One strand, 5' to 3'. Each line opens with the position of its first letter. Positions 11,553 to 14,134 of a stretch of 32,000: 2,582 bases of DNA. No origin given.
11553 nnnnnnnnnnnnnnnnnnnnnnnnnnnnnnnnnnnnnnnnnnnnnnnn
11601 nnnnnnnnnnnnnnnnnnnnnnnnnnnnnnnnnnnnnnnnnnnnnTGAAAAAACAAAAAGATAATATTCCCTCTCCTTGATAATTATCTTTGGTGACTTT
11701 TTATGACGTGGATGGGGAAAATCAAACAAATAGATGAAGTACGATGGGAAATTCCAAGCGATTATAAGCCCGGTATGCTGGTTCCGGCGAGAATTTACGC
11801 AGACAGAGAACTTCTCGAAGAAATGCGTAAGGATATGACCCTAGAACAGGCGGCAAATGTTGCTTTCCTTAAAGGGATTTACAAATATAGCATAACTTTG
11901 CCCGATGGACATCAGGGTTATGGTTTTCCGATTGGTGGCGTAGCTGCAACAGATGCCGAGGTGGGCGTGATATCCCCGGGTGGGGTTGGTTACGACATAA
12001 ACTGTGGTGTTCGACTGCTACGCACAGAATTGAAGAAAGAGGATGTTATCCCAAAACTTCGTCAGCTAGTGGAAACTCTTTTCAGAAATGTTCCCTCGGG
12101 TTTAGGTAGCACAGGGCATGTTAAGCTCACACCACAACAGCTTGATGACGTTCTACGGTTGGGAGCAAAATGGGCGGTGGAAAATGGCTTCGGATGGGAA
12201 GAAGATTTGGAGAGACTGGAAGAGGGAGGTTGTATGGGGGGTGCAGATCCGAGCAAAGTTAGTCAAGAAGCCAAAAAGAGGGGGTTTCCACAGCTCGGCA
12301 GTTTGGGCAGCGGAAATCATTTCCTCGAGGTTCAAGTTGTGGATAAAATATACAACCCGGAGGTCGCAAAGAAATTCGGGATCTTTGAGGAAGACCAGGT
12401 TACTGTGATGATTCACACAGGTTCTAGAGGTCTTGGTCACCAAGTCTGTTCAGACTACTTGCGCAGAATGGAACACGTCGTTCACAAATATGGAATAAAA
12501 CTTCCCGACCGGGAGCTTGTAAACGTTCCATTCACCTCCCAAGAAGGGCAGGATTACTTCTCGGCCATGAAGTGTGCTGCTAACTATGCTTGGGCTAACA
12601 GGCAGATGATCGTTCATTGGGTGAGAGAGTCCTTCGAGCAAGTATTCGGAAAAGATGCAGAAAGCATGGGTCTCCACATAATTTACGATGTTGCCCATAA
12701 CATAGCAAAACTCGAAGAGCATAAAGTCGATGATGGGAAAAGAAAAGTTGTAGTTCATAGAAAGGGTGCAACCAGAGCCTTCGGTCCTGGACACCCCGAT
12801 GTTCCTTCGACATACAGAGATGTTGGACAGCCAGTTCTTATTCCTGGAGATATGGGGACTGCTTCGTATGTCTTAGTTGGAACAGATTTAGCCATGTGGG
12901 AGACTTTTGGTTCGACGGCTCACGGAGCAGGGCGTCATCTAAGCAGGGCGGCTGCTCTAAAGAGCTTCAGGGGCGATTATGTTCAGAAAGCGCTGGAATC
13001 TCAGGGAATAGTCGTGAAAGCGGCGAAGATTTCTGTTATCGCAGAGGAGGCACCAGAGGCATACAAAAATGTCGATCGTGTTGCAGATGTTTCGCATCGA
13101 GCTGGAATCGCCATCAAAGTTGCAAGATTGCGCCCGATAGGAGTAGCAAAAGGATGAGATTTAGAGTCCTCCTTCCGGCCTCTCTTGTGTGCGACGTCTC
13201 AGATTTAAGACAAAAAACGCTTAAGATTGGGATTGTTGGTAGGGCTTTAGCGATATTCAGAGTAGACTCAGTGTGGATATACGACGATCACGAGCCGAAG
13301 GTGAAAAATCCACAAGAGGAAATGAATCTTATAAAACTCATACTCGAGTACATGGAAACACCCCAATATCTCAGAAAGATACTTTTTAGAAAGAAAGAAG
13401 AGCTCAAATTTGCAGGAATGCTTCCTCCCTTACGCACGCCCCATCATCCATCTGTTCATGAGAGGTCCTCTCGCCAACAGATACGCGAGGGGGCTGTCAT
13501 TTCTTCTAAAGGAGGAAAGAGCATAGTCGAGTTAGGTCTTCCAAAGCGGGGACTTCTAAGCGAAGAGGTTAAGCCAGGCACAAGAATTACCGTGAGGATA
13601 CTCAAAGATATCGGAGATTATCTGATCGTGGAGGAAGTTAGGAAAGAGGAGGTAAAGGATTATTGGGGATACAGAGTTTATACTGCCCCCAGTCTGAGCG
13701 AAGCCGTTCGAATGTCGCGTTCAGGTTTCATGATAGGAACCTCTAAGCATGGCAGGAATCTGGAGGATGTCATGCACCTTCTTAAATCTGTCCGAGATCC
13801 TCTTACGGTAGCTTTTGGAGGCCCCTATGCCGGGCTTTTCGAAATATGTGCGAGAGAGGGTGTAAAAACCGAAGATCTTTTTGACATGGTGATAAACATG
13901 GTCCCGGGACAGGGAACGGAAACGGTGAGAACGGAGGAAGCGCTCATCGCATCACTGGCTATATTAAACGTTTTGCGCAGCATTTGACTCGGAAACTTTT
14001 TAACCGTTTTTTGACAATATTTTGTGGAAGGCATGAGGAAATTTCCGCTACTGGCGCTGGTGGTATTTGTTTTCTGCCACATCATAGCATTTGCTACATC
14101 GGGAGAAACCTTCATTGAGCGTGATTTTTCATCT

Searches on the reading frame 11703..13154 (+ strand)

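Call 8: search_protein_families(library=pfam, proteins=[window:11703-13154:+], max_evalue=0.001)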
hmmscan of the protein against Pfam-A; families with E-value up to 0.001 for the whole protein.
window:11703-13154:+ (484 aa): 1 family
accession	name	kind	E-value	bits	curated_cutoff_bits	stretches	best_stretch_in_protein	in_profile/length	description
PF01139.22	RtcB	-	6.6e-182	605.9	27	1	49-484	1-426/426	tRNA-splicing ligase RtcB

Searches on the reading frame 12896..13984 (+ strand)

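Call 8: search_protein_families(library=pfam, proteins=[window:12896-13984:+], max_evalue=0.001)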
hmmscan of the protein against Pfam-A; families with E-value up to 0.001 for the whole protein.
window:12896-13984:+ (363 aa): 1 family
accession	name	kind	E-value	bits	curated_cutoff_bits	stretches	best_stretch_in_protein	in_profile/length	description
PF02598.22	Methyltrn_RNA_3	-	7.4e-64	216.5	27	1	90-357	3-302/302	Putative RNA methyltransferase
